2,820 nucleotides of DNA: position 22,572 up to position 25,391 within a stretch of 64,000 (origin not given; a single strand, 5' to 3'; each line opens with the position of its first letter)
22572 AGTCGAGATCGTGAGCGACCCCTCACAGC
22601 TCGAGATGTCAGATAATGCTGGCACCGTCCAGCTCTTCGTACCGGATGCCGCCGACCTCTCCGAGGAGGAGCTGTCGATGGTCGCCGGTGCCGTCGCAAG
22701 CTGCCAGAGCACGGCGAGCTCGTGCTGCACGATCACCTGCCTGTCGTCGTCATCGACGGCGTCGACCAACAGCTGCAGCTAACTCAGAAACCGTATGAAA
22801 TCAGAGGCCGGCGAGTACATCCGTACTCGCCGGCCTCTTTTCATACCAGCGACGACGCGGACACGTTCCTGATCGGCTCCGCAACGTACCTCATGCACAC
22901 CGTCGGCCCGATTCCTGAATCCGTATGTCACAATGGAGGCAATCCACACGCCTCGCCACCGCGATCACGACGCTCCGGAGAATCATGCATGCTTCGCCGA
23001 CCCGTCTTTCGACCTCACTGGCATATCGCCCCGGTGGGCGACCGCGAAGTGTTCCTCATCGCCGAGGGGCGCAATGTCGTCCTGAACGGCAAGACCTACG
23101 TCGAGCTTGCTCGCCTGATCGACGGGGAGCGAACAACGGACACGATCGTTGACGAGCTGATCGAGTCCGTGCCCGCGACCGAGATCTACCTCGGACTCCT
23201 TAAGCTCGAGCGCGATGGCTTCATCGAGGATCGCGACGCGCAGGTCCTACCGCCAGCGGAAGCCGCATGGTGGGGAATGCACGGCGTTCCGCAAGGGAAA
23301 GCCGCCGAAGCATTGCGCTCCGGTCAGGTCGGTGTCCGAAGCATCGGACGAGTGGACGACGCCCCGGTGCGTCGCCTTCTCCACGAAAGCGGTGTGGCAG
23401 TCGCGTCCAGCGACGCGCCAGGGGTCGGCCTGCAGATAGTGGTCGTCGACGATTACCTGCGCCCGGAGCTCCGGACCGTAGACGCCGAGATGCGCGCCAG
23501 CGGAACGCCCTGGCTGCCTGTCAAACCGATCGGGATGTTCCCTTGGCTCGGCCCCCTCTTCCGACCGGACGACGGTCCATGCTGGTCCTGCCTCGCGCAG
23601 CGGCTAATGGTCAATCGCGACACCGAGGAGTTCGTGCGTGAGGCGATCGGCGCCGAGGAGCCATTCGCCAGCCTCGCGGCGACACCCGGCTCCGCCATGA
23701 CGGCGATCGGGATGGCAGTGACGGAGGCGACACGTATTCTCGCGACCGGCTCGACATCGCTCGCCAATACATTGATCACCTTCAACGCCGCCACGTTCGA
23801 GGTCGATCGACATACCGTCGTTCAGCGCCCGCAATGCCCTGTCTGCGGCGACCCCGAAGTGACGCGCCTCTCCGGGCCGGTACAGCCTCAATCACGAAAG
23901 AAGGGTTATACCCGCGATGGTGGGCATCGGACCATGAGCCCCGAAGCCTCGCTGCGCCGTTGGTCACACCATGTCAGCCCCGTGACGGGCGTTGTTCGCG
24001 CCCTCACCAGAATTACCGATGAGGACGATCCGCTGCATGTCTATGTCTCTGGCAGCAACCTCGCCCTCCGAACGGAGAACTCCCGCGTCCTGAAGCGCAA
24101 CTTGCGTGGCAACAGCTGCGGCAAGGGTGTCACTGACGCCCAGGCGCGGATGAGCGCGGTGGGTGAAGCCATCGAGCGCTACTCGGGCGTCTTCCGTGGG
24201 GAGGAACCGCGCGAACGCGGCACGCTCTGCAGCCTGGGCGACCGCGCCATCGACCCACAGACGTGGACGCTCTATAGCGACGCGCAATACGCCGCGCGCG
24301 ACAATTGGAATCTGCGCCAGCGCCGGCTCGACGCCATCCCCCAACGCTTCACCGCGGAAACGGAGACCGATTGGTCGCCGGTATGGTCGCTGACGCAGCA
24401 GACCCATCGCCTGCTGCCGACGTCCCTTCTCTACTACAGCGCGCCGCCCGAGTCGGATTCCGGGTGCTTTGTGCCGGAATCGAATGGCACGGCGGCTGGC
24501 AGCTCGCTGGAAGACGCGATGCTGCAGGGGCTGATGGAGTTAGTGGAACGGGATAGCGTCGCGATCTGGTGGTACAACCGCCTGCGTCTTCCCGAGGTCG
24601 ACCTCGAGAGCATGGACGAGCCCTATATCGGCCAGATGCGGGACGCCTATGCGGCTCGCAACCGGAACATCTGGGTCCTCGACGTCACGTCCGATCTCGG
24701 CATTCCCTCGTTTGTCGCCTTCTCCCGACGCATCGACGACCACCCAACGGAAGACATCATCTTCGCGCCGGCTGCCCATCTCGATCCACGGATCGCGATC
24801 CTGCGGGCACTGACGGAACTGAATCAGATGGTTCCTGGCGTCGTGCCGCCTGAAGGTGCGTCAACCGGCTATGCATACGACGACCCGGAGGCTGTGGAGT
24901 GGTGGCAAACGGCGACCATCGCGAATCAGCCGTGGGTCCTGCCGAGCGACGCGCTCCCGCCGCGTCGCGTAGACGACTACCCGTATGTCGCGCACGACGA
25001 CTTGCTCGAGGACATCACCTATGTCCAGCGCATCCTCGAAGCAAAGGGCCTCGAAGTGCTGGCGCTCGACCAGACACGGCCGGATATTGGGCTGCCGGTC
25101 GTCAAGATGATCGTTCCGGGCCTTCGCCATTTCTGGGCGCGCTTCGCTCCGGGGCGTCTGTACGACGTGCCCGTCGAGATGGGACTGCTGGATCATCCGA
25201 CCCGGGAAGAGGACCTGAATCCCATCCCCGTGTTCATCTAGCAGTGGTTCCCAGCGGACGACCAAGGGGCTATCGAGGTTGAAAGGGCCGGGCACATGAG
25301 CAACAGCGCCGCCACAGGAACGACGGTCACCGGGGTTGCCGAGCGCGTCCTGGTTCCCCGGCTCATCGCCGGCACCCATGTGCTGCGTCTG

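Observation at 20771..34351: Hybrid RiPP cluster: NHLP precursor with YcaO/SagB azole machinery, a radical SAM enzyme and a LanM-like enzyme in one operon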

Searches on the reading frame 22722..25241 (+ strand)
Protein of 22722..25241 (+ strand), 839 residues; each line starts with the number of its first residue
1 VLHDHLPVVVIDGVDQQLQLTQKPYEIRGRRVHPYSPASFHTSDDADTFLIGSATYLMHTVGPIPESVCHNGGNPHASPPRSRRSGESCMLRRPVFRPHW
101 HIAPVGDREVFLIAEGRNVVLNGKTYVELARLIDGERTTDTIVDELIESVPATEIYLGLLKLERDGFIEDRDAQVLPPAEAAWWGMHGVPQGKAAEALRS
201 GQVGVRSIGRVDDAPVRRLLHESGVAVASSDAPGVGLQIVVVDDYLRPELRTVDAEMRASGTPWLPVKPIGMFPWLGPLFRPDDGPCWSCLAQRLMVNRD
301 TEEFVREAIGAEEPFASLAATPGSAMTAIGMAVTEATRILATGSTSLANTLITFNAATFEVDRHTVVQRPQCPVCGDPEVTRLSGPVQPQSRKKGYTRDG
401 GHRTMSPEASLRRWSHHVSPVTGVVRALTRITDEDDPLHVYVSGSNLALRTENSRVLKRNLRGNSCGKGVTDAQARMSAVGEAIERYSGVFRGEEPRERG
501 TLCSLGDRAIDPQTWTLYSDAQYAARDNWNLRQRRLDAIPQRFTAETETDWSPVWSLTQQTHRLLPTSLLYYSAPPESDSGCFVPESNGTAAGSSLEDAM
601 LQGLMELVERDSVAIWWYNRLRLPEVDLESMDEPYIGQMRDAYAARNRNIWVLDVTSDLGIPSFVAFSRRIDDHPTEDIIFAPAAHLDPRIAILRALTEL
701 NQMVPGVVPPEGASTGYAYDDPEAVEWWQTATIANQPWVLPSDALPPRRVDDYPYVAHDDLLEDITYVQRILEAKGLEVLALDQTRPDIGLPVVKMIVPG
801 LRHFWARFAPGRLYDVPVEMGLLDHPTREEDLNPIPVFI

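Call 4: search_protein_families(library=pfam, proteins=[window:22722-25241:+], max_evalue=0.01)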
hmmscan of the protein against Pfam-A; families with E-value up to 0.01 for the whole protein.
window:22722-25241:+ (839 aa): 2 families
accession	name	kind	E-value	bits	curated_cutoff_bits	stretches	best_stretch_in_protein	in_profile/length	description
PF02624.21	YcaO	-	3.2e-98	329.5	25.7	1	467-802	2-325/325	YcaO cyclodehydratase, ATP-ad Mg2+-binding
PF21084.3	DUF4423_like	-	4.8e-05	24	24.1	1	97-168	3-74/76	Winged Helix-turn-helix domain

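Call 5: search_protein_families(library=ncbifam, proteins=[window:22722-25241:+], max_evalue=0.01)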
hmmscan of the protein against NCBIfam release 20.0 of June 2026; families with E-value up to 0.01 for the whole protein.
window:22722-25241:+ (839 aa): 8 families
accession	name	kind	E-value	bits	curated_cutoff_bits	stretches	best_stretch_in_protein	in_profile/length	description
TIGR03604.1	TOMM_cyclo_SagD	subfamily_domain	7.8e-83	278.4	219.25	1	467-836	1-373/377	thiazole/oxazole-forming peptide maturase, SagD family component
TIGR03882.1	cyclo_dehyd_2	equivalog_domain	2.1e-45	154.9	36.9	1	262-425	1-164/164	TOMM precursor leader peptide-binding protein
TIGR03266.1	methan_mark_1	equivalog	6.8e-43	147.1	365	1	402-804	2-365/376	YcaO-related McrA-glycine thioamidation protein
TIGR00702.1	TIGR00702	domain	4.8e-29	101.6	75.65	1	466-802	52-365/377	YcaO-type kinase domain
NF047750.1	SAMPActivE1UbaA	equivalog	5.3e-05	22.7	450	1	318-383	194-256/270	SAMP-activating enzyme E1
NF040716.1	YcaO_for_S12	equivalog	6.4e-05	21.6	700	1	587-702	177-290/571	30S ribosomal protein S12 methylthiotransferase accessory factor YcaO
TIGR03603.1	cyclo_dehy_ocin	subfamily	8.7e-05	22.4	187.65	1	274-376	192-296/319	thiazole/oxazole-forming peptide maturase, SagC family component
TIGR03549.1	TIGR03549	equivalog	0.0085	14.3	900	0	587-702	325-438/723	OsmC domain/YcaO domain-containing protein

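Call 31: find_homologous_proteins(query=window:22989-25241:+, max_evalue=1e-30)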
Query window:22989-25241:+ (750 aa): 961 proteins with E <= 1e-30 among 8000 candidates; the best 120 are listed.
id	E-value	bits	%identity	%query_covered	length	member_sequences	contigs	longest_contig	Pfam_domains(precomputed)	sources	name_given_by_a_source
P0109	0.0e+0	1728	100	100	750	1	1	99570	PF02624.22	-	-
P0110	0.0e+0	1635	94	100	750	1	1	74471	PF02624.22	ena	-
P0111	0.0e+0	1465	83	100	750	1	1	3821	PF02624.22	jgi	jgi:oxazoline/thiazoline synthase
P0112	0.0e+0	1456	83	100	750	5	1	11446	PF02624.22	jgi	jgi:ribosomal protein S12 methylthiotransferase accessory factor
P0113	0.0e+0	1439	82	100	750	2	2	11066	PF02624.22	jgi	jgi:oxazoline/thiazoline synthase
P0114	0.0e+0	1437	82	100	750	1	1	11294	PF02624.22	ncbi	-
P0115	0.0e+0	1422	80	100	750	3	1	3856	PF02624.22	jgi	jgi:oxazoline/thiazoline synthase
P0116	0.0e+0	1407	80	100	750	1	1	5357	PF21084.3,PF02624.22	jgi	jgi:oxazoline/thiazoline synthase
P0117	0.0e+0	1404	79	100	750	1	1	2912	PF02624.22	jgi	-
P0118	0.0e+0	1380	78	100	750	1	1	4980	PF02624.22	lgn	-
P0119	0.0e+0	1373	77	100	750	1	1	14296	PF02624.22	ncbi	-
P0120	0.0e+0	1311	74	100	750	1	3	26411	PF21084.3,PF02624.22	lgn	-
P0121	0.0e+0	1309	74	100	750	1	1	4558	PF21084.3,PF02624.22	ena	-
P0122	0.0e+0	1118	65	100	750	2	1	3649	PF21084.3,PF02624.22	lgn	-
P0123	1.4e-244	832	50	100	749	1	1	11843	PF21084.3,PF02624.22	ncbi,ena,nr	ncbi:MAG TPA: TOMM precursor leader peptide-binding protein [Blastocatellia bacterium]|nr:TOMM precu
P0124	1.1e-243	829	51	100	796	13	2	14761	PF21084.3,PF02624.22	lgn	-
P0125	1.5e-243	829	51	100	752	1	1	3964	PF21084.3,PF02624.22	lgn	-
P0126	9.5e-243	826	51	100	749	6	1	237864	PF21084.3,PF02624.22,PF00899.28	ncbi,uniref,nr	ncbi:TOMM precursor leader peptide-binding protein [Polyangium sp. y55x31]|uniref:TOMM precursor lea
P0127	3.7e-240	818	49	100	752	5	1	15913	PF21084.3,PF02624.22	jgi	jgi:ribosomal protein S12 methylthiotransferase accessory factor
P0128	7.6e-239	813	51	100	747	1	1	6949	PF21084.3,PF02624.22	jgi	jgi:bacteriocin biosynthesis cyclodehydratase domain-containing protein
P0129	2.0e-238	812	50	100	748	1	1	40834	PF21084.3,PF02624.22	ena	-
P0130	1.3e-237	809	48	100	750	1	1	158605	PF21084.3,PF02624.22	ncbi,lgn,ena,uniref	ncbi:TOMM precursor leader peptide-binding protein [Coleofasciculus sp.]|uniref:TOMM precursor leade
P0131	2.0e-237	808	52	98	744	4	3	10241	PF02624.22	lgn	-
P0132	4.8e-234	797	51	100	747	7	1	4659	PF02624.22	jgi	jgi:ribosomal protein S12 methylthiotransferase accessory factor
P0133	6.7e-234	797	49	100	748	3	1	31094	PF21084.3,PF02624.22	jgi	jgi:ribosomal protein S12 methylthiotransferase accessory factor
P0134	1.6e-233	796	52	97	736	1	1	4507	PF02624.22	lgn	-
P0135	3.6e-232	791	50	100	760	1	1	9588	PF02624.22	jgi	jgi:ribosomal protein S12 methylthiotransferase accessory factor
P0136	1.3e-231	789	50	100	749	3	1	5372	PF21084.3,PF02624.22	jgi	-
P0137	8.1e-229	780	48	100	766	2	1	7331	PF21084.3,PF02624.22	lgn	-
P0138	6.7e-226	770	46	100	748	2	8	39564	PF21084.3,PF02624.22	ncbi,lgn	-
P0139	1.6e-225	769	49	98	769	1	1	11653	PF21084.3,PF02624.22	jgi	jgi:oxazoline/thiazoline synthase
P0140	3.5e-224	765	48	100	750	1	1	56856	PF21084.3,PF02624.22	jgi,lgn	jgi:ribosomal protein S12 methylthiotransferase accessory factor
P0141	1.4e-223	763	48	100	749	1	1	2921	PF21084.3,PF02624.22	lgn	-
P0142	4.7e-221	754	47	100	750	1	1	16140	PF21084.3,PF02624.22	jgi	jgi:oxazoline/thiazoline synthase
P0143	3.1e-220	752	47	100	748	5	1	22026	PF21084.3,PF02624.22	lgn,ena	-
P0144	5.2e-220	751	48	100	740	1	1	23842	PF02624.22,PF00899.28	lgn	-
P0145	1.7e-219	749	47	99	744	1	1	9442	PF21084.3,PF02624.22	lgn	-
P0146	3.0e-219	748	46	100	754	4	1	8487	PF21084.3,PF02624.22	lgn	-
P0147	9.1e-219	747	48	100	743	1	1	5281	PF21084.3,PF02624.22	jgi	jgi:ribosomal protein S12 methylthiotransferase accessory factor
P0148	1.0e-218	747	48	100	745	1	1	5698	PF21084.3,PF02624.22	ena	-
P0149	2.3e-218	745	48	100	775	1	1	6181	PF21084.3,PF02624.22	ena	-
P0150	2.6e-218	745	48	100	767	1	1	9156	PF21084.3,PF02624.22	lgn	-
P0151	3.2e-218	745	47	100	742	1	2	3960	PF21084.3,PF02624.22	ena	-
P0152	2.9e-216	738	47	100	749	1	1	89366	PF21084.3,PF02624.22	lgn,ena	-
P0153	2.1e-213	729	48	100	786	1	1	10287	PF21084.3,PF02624.22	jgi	jgi:bacteriocin biosynthesis cyclodehydratase domain-containing protein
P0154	6.5e-213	727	46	100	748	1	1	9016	PF21084.3,PF02624.22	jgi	jgi:oxazoline/thiazoline synthase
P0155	7.1e-213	727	47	100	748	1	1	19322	PF21084.3,PF02624.22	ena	-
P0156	1.6e-211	723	47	100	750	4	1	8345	PF21084.3,PF02624.22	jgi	jgi:ribosomal protein S12 methylthiotransferase accessory factor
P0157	1.3e-210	720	47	100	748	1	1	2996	PF21084.3,PF02624.22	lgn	-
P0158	4.8e-210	718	47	100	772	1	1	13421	PF21084.3,PF02624.22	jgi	jgi:ribosomal protein S12 methylthiotransferase accessory factor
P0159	6.1e-208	711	45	100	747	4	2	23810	PF21084.3,PF02624.22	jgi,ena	jgi:ribosomal protein S12 methylthiotransferase accessory factor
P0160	2.1e-207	709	44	100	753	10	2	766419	PF21084.3,PF02624.22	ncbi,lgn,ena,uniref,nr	ncbi:MAG TPA: TOMM precursor leader peptide-binding protein [Kouleothrix sp.]|uniref:TOMM precursor 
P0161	3.1e-207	709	47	100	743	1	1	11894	PF21084.3,PF02624.22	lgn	-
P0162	3.5e-207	708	46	100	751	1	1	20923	PF21084.3,PF02624.22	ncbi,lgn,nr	ncbi:MAG TPA: TOMM precursor leader peptide-binding protein [Pyrinomonadaceae bacterium]|nr:TOMM pre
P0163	8.0e-207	707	46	99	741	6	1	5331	PF21084.3,PF02624.22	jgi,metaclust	metaclust:\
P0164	2.1e-206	706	46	100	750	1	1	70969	PF21084.3,PF02624.22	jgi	jgi:ribosomal protein S12 methylthiotransferase accessory factor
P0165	3.1e-205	702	44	100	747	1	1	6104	PF21084.3,PF02624.22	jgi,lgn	jgi:ribosomal protein S12 methylthiotransferase accessory factor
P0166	2.8e-203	696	46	100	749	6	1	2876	PF21084.3,PF02624.22,PF00899.28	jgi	jgi:ribosomal protein S12 methylthiotransferase accessory factor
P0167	5.0e-203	695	44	100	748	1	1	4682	PF21084.3,PF02624.22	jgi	jgi:bacteriocin biosynthesis cyclodehydratase domain-containing protein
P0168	6.8e-203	694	46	100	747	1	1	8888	PF21084.3,PF02624.22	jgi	-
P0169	8.2e-203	694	44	100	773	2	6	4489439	PF21084.3,PF02624.22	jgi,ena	-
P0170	9.1e-203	694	45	100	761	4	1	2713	PF21084.3,PF02624.22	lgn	-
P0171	2.2e-202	693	45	100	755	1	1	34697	PF21084.3,PF02624.22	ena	-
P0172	4.0e-202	692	44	100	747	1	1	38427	PF21084.3,PF02624.22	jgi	jgi:ribosomal protein S12 methylthiotransferase accessory factor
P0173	5.7e-202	691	45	100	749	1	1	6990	PF21084.3,PF02624.22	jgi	jgi:ribosomal protein S12 methylthiotransferase accessory factor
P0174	2.5e-201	689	45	100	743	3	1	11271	PF21084.3,PF02624.22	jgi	jgi:ribosomal protein S12 methylthiotransferase accessory factor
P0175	2.6e-201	689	43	100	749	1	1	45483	PF21084.3,PF02624.22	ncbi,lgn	ncbi:MAG: TOMM precursor leader peptide-binding protein [Bacteroidota bacterium]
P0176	3.2e-201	689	46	100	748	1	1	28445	PF21084.3,PF02624.22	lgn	-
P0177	4.6e-201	688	45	100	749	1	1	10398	PF21084.3,PF02624.22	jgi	jgi:oxazoline/thiazoline synthase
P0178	9.4e-201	687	46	99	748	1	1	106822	PF02624.22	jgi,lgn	jgi:ribosomal protein S12 methylthiotransferase accessory factor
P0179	1.0e-200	687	43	100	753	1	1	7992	PF21084.3,PF02624.22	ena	-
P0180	1.4e-200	687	45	100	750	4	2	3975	PF21084.3,PF02624.22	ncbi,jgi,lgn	jgi:ribosomal protein S12 methylthiotransferase accessory factor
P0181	1.6e-200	686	45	100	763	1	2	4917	PF21084.3,PF02624.22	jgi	jgi:bacteriocin biosynthesis cyclodehydratase domain-containing protein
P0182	4.2e-200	685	43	100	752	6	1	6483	PF21084.3,PF02624.22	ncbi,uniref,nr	ncbi:TOMM precursor leader peptide-binding protein [Argonema galeatum]|uniref:TOMM precursor leader 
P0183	4.3e-200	685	44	100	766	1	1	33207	PF21084.3,PF02624.22,PF00899.28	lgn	-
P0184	4.6e-200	685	46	100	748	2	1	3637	PF21084.3,PF02624.22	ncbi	-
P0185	9.0e-200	684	44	100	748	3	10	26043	PF21084.3,PF02624.22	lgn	-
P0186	2.3e-199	683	44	100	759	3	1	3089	PF21084.3,PF02624.22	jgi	jgi:bacteriocin biosynthesis cyclodehydratase domain-containing protein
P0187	3.7e-199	682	43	100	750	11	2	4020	PF21084.3,PF02624.22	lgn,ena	-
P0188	3.9e-199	682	44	100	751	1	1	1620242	PF02624.22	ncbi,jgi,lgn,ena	ncbi:MAG TPA: TOMM precursor leader peptide-binding protein [Solirubrobacteraceae bacterium]|jgi:rib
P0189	4.5e-199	682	44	100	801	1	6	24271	PF21084.3,PF02624.22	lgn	-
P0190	5.5e-199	681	43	100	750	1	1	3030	PF21084.3,PF02624.22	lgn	-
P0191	1.8e-198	680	42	99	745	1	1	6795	PF21084.3,PF02624.22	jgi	jgi:oxazoline/thiazoline synthase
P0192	2.6e-198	679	45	100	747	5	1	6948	PF21084.3,PF02624.22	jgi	-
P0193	4.3e-198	678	46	99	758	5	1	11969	PF21084.3,PF02624.22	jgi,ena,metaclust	metaclust:\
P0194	4.7e-198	678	44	100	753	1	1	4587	PF21084.3,PF02624.22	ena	-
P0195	9.4e-198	677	45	100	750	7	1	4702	PF21084.3,PF02624.22,PF00899.28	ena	-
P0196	1.4e-197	677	46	99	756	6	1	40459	PF02624.22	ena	-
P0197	1.7e-197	676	45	100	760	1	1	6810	PF21084.3,PF02624.22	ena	-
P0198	1.7e-197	676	44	100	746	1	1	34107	PF21084.3,PF02624.22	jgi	jgi:bacteriocin biosynthesis cyclodehydratase domain-containing protein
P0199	2.2e-197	676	45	100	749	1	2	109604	PF21084.3,PF02624.22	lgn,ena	-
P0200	2.8e-197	676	44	97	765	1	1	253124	PF21084.3,PF02624.22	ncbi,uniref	ncbi:TOMM precursor leader peptide-binding protein [Streptomyces sp. NPDC087218]|uniref:TOMM precurs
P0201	3.3e-197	675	45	99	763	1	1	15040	PF02624.22,PF00899.28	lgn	-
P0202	3.8e-197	675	45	100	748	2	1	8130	PF02624.22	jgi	jgi:oxazoline/thiazoline synthase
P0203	4.4e-197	675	46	99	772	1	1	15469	PF21084.3,PF02624.22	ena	-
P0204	5.3e-197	675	43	100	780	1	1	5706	PF21084.3,PF02624.22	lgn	-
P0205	6.0e-197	675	44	100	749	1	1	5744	PF21084.3,PF02624.22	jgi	jgi:bacteriocin biosynthesis cyclodehydratase domain-containing protein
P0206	7.3e-197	674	44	100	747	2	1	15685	PF21084.3,PF02624.22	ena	-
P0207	7.5e-197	674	45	99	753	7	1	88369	PF21084.3,PF02624.22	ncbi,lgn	ncbi:TOMM precursor leader peptide-binding protein [Kitasatospora sp. P5_F3]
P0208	7.8e-197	674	45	100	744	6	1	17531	PF21084.3,PF02624.22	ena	-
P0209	9.3e-197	674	45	99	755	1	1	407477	PF21084.3,PF02624.22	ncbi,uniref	ncbi:TOMM precursor leader peptide-binding protein [Kitasatospora sp. NPDC101183]|uniref:TOMM precur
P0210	1.2e-196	674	44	100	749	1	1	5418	PF21084.3,PF02624.22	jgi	jgi:bacteriocin biosynthesis cyclodehydratase domain-containing protein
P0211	1.3e-196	674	45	100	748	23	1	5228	PF21084.3,PF02624.22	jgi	jgi:ribosomal protein S12 methylthiotransferase accessory factor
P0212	1.4e-196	673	44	100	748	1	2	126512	PF21084.3,PF02624.22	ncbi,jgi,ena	-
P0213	2.7e-196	672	43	100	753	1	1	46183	PF21084.3,PF02624.22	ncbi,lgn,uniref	ncbi:TOMM precursor leader peptide-binding protein [Microcoleus sp. OTE_8_concoct_300]|uniref:TOMM p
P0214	8.7e-196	671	43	100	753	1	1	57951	PF21084.3,PF02624.22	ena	-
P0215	1.0e-195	671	44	100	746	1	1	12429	PF02624.22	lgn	-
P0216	1.6e-195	670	42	100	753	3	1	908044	PF21084.3,PF02624.22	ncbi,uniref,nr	ncbi:TOMM precursor leader peptide-binding protein [Thalassospira marina]|uniref:Adenylate cyclase n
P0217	1.7e-195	670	44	100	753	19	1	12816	PF21084.3,PF02624.22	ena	-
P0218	1.8e-195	670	43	100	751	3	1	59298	PF21084.3,PF02624.22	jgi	-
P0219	2.0e-195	670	44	100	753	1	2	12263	PF21084.3,PF02624.22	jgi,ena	-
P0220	2.2e-195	669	46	95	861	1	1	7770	PF02624.22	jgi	jgi:ribosomal protein S12 methylthiotransferase accessory factor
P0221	2.3e-195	669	44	100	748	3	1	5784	PF21084.3,PF02624.22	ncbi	-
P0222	2.7e-195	669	45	100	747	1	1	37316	PF21084.3,PF02624.22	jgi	jgi:ribosomal protein S12 methylthiotransferase accessory factor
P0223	2.8e-195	669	45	99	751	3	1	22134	PF21084.3,PF02624.22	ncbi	ncbi:MAG TPA: TOMM precursor leader peptide-binding protein [Chloroflexota bacterium]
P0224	3.2e-195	669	44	100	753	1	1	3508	PF21084.3,PF02624.22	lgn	-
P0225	3.6e-195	669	44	100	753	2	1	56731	PF21084.3,PF02624.22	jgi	-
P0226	4.3e-195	669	44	100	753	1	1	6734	PF21084.3,PF02624.22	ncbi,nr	ncbi:MAG TPA: TOMM precursor leader peptide-binding protein [Microcoleus sp.]|nr:TOMM precursor lead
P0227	5.1e-195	668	50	81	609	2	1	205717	PF02624.22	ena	-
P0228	5.2e-195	668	45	98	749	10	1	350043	PF02624.22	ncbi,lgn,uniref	ncbi:TOMM precursor leader peptide-binding protein [Streptomyces sp. NPDC093801]|uniref:TOMM precurs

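Call 66: search_solved_structures(query=window:22989-25241:+, max_evalue=0.00001)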
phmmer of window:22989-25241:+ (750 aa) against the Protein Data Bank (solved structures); distinct sequences matched with E-value up to 0.00001: 5.
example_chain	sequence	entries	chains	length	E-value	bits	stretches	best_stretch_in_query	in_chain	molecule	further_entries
4v1t_A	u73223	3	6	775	6.5e-181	606.6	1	7-748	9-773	LYND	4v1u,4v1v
4bs9_A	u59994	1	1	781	2.2e-178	598.3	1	7-748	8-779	TRUD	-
7u58_A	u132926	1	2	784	1.6e-173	582.2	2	230-748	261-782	MusD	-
6pe3_A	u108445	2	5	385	1.1e-15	60.2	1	491-712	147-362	Uncharacterized protein MJ1094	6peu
6ci7_A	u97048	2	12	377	1.7e-11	46.5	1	495-715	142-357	YcaO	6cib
